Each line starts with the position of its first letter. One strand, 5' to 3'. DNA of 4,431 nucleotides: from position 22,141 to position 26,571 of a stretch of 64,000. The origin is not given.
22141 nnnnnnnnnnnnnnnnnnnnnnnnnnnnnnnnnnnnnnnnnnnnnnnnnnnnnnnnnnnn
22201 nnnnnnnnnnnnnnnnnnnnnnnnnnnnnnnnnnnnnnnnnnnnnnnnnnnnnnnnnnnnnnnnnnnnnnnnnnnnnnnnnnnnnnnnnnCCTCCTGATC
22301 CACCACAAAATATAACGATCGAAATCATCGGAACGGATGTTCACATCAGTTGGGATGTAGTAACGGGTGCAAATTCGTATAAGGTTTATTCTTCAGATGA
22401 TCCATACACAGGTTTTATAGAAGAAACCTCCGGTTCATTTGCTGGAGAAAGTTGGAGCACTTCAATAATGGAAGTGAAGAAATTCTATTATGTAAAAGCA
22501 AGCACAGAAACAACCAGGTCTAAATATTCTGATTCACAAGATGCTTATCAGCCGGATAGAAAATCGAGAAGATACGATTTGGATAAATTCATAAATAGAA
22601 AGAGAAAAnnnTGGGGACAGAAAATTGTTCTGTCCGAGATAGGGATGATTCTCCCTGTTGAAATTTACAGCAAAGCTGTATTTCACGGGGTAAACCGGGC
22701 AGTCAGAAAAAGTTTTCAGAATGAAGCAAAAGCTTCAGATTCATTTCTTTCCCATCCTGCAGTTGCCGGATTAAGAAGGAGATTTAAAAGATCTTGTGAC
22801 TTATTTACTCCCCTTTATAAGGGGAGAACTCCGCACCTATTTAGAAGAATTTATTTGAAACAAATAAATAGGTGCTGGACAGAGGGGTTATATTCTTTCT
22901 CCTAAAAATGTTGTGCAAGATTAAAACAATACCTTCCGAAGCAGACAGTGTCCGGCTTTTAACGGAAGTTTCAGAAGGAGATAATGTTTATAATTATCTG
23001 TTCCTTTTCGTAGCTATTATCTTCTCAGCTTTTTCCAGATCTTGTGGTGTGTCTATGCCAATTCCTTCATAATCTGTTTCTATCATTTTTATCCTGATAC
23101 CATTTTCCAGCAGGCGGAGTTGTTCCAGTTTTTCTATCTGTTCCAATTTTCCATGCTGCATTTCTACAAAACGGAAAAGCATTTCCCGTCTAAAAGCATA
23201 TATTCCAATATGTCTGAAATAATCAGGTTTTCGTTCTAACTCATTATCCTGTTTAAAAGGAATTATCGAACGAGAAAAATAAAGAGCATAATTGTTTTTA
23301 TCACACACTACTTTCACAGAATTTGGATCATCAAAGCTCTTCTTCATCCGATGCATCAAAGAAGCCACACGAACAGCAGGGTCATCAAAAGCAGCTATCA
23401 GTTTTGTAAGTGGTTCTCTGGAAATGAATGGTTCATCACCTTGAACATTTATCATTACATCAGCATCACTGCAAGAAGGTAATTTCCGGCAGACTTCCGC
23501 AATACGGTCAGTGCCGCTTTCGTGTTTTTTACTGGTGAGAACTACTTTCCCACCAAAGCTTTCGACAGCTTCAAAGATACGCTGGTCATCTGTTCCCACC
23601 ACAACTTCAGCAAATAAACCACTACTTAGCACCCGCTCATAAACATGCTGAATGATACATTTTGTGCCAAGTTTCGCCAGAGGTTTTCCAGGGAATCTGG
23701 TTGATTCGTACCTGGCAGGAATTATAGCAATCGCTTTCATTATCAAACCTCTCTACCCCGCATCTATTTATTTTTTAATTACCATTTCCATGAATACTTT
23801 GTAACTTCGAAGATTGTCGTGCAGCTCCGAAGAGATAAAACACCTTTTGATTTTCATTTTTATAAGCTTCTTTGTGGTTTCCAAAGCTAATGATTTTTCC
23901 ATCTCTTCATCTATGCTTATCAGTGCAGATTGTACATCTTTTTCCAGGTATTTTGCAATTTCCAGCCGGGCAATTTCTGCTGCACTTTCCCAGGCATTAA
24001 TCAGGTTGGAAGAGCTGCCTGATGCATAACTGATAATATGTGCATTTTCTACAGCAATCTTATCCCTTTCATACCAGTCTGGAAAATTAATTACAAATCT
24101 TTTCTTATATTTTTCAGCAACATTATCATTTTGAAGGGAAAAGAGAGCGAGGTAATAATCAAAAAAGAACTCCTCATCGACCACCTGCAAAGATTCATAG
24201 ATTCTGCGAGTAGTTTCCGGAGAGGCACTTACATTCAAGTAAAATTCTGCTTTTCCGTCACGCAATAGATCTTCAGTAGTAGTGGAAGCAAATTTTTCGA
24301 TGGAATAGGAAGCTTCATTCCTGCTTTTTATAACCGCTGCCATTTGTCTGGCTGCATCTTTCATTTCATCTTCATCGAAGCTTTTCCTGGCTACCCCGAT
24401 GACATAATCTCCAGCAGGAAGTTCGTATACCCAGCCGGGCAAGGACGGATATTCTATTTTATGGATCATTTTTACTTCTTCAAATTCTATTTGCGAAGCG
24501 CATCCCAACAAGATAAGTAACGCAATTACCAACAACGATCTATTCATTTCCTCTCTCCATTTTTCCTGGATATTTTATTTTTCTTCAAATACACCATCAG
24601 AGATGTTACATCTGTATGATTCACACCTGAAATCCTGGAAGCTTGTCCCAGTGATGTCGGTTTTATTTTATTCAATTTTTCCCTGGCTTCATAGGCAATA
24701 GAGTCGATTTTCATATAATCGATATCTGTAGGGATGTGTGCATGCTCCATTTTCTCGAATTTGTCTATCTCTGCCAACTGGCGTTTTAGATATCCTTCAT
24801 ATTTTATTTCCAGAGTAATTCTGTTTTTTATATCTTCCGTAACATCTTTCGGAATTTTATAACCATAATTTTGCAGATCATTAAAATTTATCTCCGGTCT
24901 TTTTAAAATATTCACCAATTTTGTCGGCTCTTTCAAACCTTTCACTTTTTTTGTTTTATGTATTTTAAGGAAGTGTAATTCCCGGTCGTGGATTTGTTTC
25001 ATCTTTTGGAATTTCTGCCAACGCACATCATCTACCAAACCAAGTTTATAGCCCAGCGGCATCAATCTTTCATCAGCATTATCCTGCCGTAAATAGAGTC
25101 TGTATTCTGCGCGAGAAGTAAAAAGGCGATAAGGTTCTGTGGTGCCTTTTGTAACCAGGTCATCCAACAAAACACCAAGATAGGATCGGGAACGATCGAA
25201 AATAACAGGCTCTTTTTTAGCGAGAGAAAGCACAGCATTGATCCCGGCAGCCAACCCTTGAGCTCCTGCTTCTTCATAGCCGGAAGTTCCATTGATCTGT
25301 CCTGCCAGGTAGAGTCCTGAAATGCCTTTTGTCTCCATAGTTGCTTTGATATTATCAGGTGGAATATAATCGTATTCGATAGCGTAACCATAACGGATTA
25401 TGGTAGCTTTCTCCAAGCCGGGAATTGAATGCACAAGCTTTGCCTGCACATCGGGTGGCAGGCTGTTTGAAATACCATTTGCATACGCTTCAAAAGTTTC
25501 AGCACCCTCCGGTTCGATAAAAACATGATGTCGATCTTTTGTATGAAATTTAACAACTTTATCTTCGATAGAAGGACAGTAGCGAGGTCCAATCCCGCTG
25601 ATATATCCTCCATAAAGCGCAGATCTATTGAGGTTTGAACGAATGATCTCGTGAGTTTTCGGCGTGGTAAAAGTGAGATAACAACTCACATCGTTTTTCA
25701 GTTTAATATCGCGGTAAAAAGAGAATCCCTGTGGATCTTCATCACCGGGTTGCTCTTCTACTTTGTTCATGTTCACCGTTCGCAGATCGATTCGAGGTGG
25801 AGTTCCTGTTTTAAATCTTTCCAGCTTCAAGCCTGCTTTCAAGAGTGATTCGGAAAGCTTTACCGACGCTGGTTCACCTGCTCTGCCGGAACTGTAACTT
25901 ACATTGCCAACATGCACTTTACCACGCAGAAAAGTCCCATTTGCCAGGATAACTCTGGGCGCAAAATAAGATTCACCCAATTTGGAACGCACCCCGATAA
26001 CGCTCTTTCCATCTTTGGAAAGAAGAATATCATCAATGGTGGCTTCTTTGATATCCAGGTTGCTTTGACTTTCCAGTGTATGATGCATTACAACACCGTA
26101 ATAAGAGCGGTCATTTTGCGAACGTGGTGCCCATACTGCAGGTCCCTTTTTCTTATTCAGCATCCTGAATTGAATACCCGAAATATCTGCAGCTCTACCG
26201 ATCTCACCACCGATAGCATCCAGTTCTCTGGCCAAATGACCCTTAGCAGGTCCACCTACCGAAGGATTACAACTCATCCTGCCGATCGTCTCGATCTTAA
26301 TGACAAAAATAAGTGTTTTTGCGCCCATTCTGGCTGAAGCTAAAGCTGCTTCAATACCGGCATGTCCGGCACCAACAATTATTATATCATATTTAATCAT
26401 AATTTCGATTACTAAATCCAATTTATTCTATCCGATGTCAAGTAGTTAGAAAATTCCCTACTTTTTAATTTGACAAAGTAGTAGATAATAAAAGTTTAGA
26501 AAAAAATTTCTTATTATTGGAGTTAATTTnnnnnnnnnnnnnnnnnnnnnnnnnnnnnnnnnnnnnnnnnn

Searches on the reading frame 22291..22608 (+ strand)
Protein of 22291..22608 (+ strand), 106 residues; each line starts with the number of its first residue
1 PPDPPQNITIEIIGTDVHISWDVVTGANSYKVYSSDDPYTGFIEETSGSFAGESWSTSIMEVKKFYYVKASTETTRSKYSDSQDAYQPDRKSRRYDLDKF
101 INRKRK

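Call 48: find_homologous_proteins(query=window:22291-22608:+, max_evalue=0.001)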
Query seq(106 aa) (106 aa): 22 proteins with E <= 0.001 among 22 candidates.
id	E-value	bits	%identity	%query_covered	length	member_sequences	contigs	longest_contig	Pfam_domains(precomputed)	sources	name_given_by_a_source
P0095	1.4e-50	188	81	99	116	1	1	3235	-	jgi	jgi:hypothetical protein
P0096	1.1e-46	175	76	100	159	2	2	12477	-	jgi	jgi:hypothetical protein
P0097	1.9e-43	165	76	98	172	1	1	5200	-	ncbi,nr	ncbi:MAG: hypothetical protein KAU01_09100, partial [Candidatus Cloacimonetes bacterium]|nr:hypothet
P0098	4.8e-37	144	65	98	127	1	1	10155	-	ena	-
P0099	6.4e-32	128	78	75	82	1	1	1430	-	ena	-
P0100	2.3e-31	126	84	63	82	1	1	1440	-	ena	-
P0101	1.2e-29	120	81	64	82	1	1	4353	-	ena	-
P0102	1.4e-25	107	70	65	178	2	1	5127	-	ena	-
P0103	3.4e-25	106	73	62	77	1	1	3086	-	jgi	-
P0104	1.8e-24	104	70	65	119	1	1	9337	-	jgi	jgi:hypothetical protein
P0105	3.5e-24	103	69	66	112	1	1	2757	-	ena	-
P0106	9.6e-23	98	67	66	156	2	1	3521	-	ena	-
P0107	1.9e-22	97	66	63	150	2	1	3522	-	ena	-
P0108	2.4e-20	91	66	63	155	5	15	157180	-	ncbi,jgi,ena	-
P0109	6.4e-20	89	66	63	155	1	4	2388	-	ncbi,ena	-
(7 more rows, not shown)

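Call 49: find_encoding_contigs(protein=P0108, flank=10000, max_places=6)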
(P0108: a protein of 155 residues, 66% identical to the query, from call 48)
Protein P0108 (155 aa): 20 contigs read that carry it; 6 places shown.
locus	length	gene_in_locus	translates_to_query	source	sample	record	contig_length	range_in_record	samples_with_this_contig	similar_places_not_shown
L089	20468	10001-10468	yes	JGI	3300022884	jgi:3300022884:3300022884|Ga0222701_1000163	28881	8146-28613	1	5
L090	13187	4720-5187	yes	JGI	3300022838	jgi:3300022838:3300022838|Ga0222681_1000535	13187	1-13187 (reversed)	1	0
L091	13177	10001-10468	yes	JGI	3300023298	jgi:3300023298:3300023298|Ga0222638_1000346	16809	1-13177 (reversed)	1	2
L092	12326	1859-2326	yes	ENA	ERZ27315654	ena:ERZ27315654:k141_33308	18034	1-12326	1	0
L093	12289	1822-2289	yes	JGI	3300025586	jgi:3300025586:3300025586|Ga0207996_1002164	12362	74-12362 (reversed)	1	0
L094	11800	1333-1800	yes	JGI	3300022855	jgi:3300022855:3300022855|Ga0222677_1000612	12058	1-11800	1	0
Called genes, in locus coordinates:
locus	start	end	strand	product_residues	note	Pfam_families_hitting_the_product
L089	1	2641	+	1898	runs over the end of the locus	PF05048:NosD (faint), PF13229:Beta_helix, PF00963:Cohesin, PF13860:FlgD_ig, PF18962:Por_Secre_tail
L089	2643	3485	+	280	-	PF00963:Cohesin (weak), PF13585:CHU_C (faint), PF13860:FlgD_ig, PF18962:Por_Secre_tail (weak)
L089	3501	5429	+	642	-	PF00963:Cohesin (weak), PF02368:Big_2 (faint), PF26182:Ig_NUP210_5th (faint), PF00963:Cohesin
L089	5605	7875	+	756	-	PF13884:Peptidase_S74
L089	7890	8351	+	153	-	-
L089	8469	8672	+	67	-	-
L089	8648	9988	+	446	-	-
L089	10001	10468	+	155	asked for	-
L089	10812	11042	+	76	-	-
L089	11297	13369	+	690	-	PF22745:Nlig-Ia, PF01653:DNA_ligase_aden, PF03120:OB_DNA_ligase, PF03119:DNA_ligase_ZBD, PF14520:HHH_5 (weak), PF12826:HHH_2, PF14520:HHH_5 (weak), PF00533:BRCT, +1 more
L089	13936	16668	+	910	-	PF00932:LTD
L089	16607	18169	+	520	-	-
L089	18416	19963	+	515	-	PF17767:NAPRTase_N, PF17956:NAPRTase_C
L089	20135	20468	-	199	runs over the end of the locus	?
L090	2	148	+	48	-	?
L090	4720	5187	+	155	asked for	-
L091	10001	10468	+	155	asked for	-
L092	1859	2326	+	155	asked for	-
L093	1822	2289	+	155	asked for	-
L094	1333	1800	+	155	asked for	-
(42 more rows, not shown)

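Call 50: find_encoding_contigs(protein=P0096, flank=10000, max_places=4)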
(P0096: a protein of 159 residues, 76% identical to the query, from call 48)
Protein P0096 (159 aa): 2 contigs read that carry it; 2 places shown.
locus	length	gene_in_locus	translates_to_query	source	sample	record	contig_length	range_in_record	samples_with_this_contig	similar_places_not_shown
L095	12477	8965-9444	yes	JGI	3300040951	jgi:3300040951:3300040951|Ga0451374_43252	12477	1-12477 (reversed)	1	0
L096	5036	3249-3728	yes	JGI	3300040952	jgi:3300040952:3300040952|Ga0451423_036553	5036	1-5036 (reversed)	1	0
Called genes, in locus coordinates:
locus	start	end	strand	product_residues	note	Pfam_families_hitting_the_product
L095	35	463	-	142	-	PF01475:FUR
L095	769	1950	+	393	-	-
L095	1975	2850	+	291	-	-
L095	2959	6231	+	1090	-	PF00092:VWA, PF13519:VWA_2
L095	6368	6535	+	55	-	-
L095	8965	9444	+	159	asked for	-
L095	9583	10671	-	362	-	PF01168:Ala_racemase_N, PF14031:D-ser_dehydrat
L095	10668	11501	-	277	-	PF10137:CAP12-PCTIR_TIR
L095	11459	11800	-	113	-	-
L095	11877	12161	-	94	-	-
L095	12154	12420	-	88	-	-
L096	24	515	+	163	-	-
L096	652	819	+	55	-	-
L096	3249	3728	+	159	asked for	-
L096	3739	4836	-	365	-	PF01168:Ala_racemase_N, PF14031:D-ser_dehydrat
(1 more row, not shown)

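Call 81: find_encoding_contigs(protein=P0098, flank=10000, max_places=4)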
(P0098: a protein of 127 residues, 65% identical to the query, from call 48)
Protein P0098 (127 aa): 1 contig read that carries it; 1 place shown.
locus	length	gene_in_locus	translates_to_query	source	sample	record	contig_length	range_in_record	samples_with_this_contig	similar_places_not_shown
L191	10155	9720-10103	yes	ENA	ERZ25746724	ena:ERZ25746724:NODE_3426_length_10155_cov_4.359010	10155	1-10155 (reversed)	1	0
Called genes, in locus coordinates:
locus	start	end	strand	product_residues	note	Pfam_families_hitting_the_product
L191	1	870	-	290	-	?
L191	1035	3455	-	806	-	PF12704:MacB_PCD, PF02687:FtsX, PF12704:MacB_PCD (weak), PF02687:FtsX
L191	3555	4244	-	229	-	PF02463:SMC_N, PF00005:ABC_tran, PF13304:AAA_21 (faint)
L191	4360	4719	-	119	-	PF05635:23S_rRNA_IVP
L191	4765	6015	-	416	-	PF25984:BSH_YknX (weak), PF25989:YknX_C (weak)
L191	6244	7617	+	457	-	PF00072:Response_reg, PF00158:Sigma54_activat, PF01078:Mg_chelatase (faint), PF14532:Sigma54_activ_2, PF07728:AAA_5 (weak), PF25601:AAA_lid_14, PF02954:HTH_8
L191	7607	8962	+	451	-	PF02518:HATPase_c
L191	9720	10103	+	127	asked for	-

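Call 82: find_encoding_contigs(protein=P0104, flank=10000, max_places=4)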
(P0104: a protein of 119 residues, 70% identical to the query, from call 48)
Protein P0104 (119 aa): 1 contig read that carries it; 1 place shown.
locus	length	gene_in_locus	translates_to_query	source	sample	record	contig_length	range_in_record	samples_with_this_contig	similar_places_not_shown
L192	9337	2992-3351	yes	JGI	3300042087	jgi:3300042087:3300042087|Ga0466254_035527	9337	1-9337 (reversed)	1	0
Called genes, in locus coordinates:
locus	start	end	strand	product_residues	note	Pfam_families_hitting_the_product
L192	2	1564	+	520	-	?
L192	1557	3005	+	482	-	-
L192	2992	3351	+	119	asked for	-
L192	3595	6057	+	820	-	PF00082:Peptidase_S8, PF17957:Big_7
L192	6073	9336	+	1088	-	?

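Call 83: find_encoding_contigs(protein=P0097, flank=10000, max_places=4)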
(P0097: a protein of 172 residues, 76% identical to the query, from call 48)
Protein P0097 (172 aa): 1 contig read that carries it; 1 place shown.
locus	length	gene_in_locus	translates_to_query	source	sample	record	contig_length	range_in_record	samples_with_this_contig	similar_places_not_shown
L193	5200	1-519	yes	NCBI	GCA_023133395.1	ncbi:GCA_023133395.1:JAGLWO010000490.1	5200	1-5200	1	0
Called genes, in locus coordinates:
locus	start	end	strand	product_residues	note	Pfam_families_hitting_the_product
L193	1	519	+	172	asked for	?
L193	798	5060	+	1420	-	PF13360:PQQ_2 (weak), PF13570:Beta-prop_ACSF4, PF13360:PQQ_2, PF13570:Beta-prop_ACSF4, PF22073:Cep192_D4 (weak), PF13570:Beta-prop_ACSF4, PF13360:PQQ_2 (weak), PF13570:Beta-prop_ACSF4, +10 more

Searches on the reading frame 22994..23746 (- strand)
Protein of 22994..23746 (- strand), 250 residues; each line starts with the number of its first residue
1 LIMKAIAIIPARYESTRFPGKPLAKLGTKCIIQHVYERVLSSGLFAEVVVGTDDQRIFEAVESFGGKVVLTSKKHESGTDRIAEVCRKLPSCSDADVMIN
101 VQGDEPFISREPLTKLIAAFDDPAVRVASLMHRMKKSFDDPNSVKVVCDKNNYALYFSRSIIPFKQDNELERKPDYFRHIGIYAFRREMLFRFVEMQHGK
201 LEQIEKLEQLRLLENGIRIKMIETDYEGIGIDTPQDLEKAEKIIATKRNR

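Call 12: search_protein_families(library=pfam, proteins=[window:22997-23746:-], max_evalue=0.01)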
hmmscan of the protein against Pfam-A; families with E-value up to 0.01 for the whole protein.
window:22997-23746:- (250 aa): 3 families
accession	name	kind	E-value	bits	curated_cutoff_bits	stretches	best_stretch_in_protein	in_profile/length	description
PF02348.25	CTP_transf_3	-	3.5e-62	210.5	22.6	1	6-219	1-217/217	Cytidylyltransferase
PF12804.13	NTP_transf_3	-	2e-09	38.3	27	1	15-131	9-122/160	MobA-like NTP transferase domain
PF01128.25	IspD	-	0.0056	16.9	27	0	185-244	161-219/221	2-C-methyl-D-erythritol 4-phosphate cytidylyltransferase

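Call 15: find_encoding_contigs(protein=window:22994-23746:-, flank=10000, max_places=10)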
Protein window:22994-23746:- (250 aa): no gene with exactly this product is on record in the collection.

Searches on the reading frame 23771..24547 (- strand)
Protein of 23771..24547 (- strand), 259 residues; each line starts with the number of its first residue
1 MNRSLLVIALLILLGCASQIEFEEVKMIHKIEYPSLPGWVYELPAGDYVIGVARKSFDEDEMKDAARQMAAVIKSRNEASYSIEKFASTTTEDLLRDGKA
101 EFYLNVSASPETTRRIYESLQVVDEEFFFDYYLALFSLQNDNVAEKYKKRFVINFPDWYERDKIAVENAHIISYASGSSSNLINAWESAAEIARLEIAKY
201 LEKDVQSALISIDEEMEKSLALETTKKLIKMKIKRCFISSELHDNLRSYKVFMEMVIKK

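Call 12: search_protein_families(library=pfam, proteins=[window:23771-24547:-], max_evalue=0.01)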
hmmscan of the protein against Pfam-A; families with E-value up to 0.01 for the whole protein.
window:23771-24547:- (259 aa): 1 family
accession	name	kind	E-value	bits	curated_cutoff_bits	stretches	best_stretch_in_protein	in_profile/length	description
PF23841.1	Phage_tail_terminator_2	-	0.0074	16.8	27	0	153-170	3-20/161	Phage tail termination protein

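Call 27: find_encoding_contigs(protein=window:23771-24547:-, flank=10000, max_places=10)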
Protein window:23771-24547:- (259 aa): 3 contigs read that carry it; 3 places shown.
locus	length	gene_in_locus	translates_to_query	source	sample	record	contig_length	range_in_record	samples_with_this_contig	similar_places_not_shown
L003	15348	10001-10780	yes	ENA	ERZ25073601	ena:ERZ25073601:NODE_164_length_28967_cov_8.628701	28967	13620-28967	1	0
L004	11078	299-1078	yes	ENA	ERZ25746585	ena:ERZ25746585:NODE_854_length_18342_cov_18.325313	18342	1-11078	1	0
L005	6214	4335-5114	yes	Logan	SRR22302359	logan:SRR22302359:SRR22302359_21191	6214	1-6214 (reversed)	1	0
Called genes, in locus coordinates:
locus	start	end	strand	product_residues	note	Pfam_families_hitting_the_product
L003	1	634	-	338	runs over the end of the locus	-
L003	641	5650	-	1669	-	PF08126:Propeptide_C25, PF01364:Peptidase_C25, PF13860:FlgD_ig (weak)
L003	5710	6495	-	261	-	PF13275:S4_2 (faint), PF02464:CinA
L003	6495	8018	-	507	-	PF00587:tRNA-synt_2b, PF03129:HGTP_anticodon, PF09180:ProRS-C_1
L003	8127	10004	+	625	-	PF01134:GIDA, PF12831:FAD_oxidored (weak), PF21680:GIDA_C_1st, PF13932:SAM_GIDA_C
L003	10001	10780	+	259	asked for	-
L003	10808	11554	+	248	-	PF02348:CTP_transf_3, PF12804:NTP_transf_3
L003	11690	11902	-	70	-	-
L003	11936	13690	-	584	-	PF00801:PKD, PF18911:PKD_4, PF07602:DUF1565 (faint), PF22842:Pel9A-like_beta_helix (weak), PF02415:Chlam_PMP (faint)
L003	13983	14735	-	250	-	PF18911:PKD_4, PF00801:PKD (weak)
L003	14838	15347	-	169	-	?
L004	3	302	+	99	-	?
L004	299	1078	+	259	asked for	-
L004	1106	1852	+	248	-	PF02348:CTP_transf_3, PF12804:NTP_transf_3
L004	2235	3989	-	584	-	PF00801:PKD, PF18911:PKD_4, PF07602:DUF1565 (faint), PF22842:Pel9A-like_beta_helix (weak), PF02415:Chlam_PMP (faint)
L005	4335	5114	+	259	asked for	-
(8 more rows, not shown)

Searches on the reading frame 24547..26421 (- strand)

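Call 23: search_protein_families(library=pfam, proteins=[window:24547-26421:-], max_evalue=0.001)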
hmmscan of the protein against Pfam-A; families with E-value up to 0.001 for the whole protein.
window:24547-26421:- (625 aa): 5 families
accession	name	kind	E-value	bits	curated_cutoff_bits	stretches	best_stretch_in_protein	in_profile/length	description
PF01134.28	GIDA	-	1.1e-156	522.3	22.1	1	12-404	1-391/391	Glucose inhibited division protein A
PF13932.14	SAM_GIDA_C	-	3.9e-23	81.5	27.1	1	553-609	1-57/57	tRNA modifying enzyme MnmG/GidA C-terminal helical bundle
PF21680.2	GIDA_C_1st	-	1.6e-13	51.7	24.7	1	465-548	1-95/96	tRNA modifying enzyme MnmG/GidA C-terminal helical domain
PF12831.13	FAD_oxidored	-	4.2e-06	26.8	27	1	12-38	1-27/416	FAD dependent oxidoreductase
PF07992.20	Pyr_redox_2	-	0.00039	20.4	26.1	1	11-39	1-29/291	Pyridine nucleotide-disulphide oxidoreductase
